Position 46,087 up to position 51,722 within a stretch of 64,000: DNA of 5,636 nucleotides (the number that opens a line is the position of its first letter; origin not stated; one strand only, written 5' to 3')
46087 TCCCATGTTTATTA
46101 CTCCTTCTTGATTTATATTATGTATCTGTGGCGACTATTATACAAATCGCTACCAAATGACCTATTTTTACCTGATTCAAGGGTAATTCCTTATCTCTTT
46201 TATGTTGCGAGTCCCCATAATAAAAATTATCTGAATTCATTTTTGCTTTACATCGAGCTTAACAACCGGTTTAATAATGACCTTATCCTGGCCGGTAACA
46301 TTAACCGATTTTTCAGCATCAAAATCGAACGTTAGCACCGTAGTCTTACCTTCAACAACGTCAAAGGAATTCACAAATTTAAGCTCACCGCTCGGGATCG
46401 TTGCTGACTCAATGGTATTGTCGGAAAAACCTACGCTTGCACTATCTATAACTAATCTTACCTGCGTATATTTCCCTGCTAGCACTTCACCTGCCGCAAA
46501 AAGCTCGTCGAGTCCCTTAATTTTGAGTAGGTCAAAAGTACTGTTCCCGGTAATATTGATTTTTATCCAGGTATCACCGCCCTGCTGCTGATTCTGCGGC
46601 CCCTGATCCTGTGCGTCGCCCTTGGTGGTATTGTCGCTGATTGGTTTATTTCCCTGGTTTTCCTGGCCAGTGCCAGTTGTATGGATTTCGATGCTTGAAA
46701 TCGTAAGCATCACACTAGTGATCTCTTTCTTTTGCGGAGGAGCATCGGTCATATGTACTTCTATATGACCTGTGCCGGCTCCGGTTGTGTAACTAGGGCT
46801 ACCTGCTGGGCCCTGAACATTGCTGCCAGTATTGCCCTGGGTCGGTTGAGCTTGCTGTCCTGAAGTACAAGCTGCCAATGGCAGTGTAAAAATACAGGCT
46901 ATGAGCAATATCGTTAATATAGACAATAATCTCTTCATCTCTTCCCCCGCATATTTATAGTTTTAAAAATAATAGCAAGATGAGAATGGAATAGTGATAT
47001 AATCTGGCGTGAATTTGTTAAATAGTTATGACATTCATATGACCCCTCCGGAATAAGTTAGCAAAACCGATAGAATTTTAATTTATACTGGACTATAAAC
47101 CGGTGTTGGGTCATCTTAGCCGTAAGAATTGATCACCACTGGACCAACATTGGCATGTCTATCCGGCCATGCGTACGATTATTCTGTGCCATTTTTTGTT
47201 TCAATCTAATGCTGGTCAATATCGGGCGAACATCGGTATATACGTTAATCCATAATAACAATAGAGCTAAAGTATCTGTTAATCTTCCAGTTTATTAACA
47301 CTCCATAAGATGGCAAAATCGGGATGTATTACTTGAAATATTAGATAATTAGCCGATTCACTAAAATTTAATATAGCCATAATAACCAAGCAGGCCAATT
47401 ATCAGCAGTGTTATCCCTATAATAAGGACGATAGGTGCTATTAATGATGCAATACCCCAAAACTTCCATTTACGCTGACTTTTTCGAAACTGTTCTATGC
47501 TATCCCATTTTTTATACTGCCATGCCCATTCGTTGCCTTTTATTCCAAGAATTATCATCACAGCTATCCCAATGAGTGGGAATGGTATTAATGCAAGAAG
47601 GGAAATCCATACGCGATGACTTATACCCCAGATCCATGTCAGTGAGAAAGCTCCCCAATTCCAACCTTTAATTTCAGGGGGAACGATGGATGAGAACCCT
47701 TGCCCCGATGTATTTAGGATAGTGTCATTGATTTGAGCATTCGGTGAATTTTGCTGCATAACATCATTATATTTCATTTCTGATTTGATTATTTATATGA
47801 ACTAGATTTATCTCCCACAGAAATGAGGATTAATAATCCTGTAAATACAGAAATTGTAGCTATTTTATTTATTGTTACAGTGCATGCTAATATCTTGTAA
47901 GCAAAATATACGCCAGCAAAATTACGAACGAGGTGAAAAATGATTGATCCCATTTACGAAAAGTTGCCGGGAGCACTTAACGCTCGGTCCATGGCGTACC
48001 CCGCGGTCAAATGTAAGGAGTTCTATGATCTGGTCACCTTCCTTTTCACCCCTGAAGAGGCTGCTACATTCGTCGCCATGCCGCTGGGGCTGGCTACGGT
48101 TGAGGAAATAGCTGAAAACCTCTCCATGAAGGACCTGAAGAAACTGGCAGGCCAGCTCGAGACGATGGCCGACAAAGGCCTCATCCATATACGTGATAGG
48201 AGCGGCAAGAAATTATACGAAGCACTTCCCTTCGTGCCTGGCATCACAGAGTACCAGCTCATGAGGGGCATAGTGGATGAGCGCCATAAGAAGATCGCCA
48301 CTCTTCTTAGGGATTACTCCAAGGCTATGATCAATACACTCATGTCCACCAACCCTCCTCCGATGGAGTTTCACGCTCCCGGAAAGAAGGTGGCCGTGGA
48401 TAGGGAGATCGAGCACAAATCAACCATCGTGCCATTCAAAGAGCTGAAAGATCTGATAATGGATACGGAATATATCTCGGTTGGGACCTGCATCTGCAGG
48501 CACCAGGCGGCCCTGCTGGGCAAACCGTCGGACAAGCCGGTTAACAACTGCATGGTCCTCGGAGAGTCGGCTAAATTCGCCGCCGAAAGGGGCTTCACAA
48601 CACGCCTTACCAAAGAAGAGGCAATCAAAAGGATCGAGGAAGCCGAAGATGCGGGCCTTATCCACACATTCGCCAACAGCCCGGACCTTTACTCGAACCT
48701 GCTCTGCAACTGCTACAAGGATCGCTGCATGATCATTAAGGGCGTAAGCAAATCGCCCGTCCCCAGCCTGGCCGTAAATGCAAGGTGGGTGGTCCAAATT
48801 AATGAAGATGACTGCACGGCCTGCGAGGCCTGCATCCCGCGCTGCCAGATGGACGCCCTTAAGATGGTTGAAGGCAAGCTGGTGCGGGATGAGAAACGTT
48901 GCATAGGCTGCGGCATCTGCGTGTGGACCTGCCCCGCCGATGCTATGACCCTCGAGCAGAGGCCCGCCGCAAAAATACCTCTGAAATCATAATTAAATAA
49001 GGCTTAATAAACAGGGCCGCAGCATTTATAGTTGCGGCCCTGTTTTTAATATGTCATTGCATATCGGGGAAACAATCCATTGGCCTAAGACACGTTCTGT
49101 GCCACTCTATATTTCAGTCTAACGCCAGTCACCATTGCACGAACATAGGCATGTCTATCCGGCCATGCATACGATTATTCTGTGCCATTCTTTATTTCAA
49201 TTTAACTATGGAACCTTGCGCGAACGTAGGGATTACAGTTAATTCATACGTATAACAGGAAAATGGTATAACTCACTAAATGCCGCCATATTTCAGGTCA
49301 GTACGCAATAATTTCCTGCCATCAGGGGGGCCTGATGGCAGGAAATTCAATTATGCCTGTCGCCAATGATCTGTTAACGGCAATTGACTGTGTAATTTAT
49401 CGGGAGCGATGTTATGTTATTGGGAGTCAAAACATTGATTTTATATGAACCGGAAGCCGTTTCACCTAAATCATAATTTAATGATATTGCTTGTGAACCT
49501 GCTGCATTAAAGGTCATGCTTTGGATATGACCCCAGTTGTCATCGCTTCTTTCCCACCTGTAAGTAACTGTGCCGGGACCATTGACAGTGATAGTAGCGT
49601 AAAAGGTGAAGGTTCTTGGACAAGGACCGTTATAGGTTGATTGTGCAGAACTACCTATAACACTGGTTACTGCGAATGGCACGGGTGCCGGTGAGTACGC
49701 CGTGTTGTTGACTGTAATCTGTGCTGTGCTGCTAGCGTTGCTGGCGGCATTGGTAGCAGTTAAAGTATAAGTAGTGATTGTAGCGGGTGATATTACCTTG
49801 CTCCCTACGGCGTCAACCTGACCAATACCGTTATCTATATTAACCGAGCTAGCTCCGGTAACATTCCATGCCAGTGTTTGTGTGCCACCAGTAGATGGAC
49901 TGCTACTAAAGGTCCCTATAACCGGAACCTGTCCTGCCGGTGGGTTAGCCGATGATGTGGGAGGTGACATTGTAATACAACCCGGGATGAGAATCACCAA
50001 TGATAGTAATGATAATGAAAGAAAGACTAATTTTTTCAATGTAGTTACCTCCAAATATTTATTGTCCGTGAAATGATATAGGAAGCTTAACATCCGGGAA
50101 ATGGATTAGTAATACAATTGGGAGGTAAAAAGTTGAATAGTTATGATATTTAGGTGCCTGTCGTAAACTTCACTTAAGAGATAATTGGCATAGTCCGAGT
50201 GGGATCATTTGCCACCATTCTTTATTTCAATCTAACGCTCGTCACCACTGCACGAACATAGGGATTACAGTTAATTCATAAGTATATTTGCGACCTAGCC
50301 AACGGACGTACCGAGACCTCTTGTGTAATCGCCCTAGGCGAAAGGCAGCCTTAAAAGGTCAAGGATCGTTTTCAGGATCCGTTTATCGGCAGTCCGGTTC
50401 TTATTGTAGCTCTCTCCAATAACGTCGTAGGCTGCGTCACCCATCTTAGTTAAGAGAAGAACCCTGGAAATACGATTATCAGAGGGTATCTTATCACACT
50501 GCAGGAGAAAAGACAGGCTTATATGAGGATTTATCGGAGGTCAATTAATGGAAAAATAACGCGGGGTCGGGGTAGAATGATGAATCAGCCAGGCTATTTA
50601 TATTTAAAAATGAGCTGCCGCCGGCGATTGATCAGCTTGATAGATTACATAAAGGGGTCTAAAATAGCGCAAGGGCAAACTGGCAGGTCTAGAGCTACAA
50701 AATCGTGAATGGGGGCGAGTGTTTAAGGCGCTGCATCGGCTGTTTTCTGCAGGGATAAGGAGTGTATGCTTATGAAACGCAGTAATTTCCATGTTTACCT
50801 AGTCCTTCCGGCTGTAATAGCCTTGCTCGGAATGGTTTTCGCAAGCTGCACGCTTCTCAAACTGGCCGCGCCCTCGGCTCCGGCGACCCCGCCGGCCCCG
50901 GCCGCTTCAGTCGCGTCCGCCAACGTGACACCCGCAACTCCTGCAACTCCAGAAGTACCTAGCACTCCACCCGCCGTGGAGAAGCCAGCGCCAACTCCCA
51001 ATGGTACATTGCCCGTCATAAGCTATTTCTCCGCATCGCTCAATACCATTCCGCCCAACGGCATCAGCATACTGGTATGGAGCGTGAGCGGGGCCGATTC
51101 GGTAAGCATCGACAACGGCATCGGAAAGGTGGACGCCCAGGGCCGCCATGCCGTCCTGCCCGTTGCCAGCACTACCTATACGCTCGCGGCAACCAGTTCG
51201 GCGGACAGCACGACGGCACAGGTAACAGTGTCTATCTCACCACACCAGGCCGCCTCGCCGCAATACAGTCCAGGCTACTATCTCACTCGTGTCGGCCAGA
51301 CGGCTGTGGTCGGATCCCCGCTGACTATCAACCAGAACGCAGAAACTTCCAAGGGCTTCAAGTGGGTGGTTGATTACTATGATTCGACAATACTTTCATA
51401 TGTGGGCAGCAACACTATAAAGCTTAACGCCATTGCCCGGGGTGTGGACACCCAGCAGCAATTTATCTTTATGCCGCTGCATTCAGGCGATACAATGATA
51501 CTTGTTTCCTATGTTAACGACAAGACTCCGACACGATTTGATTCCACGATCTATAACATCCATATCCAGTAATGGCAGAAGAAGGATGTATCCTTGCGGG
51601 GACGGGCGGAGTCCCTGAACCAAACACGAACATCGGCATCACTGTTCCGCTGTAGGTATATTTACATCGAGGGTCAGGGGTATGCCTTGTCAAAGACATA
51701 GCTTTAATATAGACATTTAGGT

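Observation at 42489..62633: Co-oriented modular repeat family found only in the right-hand 20 kb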

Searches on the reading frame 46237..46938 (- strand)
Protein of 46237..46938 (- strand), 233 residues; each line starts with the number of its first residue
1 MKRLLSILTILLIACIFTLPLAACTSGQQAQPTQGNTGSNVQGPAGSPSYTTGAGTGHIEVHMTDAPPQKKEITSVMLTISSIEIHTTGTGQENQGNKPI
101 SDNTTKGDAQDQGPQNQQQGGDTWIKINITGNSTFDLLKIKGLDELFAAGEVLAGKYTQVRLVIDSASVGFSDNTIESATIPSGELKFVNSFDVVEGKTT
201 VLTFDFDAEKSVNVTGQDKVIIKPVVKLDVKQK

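Call 21: search_protein_families(library=pfam, proteins=[window:46237-46938:-], max_evalue=0.01)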
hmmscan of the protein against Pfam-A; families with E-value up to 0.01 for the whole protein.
window:46237-46938:- (233 aa): 1 family
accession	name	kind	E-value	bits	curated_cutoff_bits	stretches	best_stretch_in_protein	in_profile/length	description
PF14321.11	DUF4382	-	1.5e-23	83.9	25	1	56-224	1-136/136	Domain of unknown function (DUF4382)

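Call 22: find_encoding_contigs(protein=window:46237-46938:-, flank=10000, max_places=8)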
Protein window:46237-46938:- (233 aa): 24 contigs read that carry it; 5 places shown.
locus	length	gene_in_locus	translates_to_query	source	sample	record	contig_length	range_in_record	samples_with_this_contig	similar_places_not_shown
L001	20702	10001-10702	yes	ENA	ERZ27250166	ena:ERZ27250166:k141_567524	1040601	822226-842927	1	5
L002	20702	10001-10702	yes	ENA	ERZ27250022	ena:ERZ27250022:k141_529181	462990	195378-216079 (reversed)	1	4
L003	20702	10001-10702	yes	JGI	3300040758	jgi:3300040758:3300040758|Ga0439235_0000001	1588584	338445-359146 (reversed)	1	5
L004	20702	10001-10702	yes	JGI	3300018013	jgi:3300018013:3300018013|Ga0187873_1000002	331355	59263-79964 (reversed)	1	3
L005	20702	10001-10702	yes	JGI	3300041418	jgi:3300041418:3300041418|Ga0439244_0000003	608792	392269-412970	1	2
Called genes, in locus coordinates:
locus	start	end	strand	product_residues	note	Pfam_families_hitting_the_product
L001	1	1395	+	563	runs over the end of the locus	PF00501:AMP-binding, PF13193:AMP-binding_C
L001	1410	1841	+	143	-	PF01575:MaoC_dehydratas, PF13452:FAS1_DH_region (weak)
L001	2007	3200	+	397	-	PF00108:Thiolase_N, PF00109:ketoacyl-synt (weak), PF02803:Thiolase_C, PF22691:Thiolase_C_1 (faint)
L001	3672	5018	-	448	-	PF07690:MFS_1, PF13347:MFS_2, PF07690:MFS_1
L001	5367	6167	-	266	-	-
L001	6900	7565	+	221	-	-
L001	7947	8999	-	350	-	PF12838:Fer4_7 (faint), PF13187:Fer4_9 (weak), PF13237:Fer4_10 (faint), PF14697:Fer4_21 (weak), PF00037:Fer4, PF12797:Fer4_2 (weak), PF12837:Fer4_6 (weak)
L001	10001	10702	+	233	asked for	PF14321:DUF4382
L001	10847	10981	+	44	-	-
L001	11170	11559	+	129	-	-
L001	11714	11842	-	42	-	-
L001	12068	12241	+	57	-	-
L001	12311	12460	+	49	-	PF18919:DUF5670 (weak)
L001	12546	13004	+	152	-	PF06210:DUF1003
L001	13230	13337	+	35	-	-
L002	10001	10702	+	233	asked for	PF14321:DUF4382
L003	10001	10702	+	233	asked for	PF14321:DUF4382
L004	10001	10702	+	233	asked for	PF14321:DUF4382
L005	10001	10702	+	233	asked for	PF14321:DUF4382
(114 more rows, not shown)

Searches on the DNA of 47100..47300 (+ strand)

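Call 90: search_dna_similar(query=window:47100-47300:+, collection=plasmids, mode=distant, max_rows=10)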
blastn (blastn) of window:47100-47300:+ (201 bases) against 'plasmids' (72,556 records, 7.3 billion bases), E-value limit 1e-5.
No match.

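Call 91: search_dna_similar(query=window:47100-47300:+, collection=phages, mode=distant, max_rows=10)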
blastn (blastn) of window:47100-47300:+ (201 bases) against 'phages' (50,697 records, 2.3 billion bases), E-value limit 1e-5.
No match.

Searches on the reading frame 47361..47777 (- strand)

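Call 21: search_protein_families(library=pfam, proteins=[window:47361-47777:-], max_evalue=0.01)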
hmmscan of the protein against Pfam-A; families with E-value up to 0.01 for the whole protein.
window:47361-47777:- (138 aa): 1 family
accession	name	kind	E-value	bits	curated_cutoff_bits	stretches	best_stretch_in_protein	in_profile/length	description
PF00335.26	Tetraspanin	-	0.0061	16.7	32.1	1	60-137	7-70/225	Tetraspanin family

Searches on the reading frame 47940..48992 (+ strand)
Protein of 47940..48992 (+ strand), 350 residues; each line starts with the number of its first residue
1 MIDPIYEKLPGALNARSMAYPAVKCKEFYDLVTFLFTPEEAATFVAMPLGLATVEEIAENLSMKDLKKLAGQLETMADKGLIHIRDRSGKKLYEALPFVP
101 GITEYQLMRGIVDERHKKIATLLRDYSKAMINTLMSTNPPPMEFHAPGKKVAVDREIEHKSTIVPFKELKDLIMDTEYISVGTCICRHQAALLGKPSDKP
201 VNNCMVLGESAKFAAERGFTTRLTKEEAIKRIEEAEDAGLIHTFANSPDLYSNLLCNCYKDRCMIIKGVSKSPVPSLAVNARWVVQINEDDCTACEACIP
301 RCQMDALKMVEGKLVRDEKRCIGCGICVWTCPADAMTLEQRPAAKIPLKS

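Call 21: search_protein_families(library=pfam, proteins=[window:47940-48992:+], max_evalue=0.01)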
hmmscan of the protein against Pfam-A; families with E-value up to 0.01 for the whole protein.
window:47940-48992:+ (350 aa): 11 families
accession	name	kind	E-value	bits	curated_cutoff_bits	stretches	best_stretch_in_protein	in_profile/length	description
PF00037.32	Fer4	-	1.5e-12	47.2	21.1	2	315-336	2-23/24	4Fe-4S binding domain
PF12797.12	Fer4_2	-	3.4e-08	33.3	24.5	1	314-333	3-22/22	4Fe-4S binding domain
PF14697.11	Fer4_21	-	1.1e-07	32.3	35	1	286-337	2-58/59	4Fe-4S dicluster domain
PF12837.12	Fer4_6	-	3e-07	30.5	25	1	315-335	3-23/24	4Fe-4S binding domain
PF13187.11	Fer4_9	-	4.9e-07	30.1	27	1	291-336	1-52/52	4Fe-4S dicluster domain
PF13237.11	Fer4_10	-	6.5e-07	29.6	25.5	2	285-332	2-53/53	4Fe-4S dicluster domain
PF12838.12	Fer4_7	-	8e-07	29.9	27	2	292-335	2-52/52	4Fe-4S dicluster domain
PF25160.1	LdpA_Fe-S-bd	-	0.00036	20.7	27.6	0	318-337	25-44/49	LdpA Fe-S cluster-binding domain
PF13484.11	Fer4_16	-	0.0014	19.8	30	0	320-341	1-23/66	4Fe-4S double cluster binding domain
PF12800.12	Fer4_4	-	0.0068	17.1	24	0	319-333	2-16/17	4Fe-4S binding domain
PF12798.12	Fer4_3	-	0.0072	17.5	27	0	321-335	1-15/15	4Fe-4S binding domain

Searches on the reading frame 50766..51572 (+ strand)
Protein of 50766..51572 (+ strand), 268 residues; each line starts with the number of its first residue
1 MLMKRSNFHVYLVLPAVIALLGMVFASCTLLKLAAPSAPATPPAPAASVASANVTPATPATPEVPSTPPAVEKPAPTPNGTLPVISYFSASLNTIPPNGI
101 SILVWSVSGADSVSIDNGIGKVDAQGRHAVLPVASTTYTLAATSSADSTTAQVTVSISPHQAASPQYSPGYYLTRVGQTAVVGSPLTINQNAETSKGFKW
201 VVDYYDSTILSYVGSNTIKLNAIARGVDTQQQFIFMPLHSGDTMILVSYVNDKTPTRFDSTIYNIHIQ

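Call 21: search_protein_families(library=pfam, proteins=[window:50766-51572:+], max_evalue=0.01)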
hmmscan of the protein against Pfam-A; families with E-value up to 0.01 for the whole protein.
window:50766-51572:+ (268 aa): 1 family
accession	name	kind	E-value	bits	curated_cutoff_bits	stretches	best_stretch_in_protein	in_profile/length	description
PF09394.16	Inhibitor_I42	-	4.2e-05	24.2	27.2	1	182-266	4-90/91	Chagasin family peptidase inhibitor I42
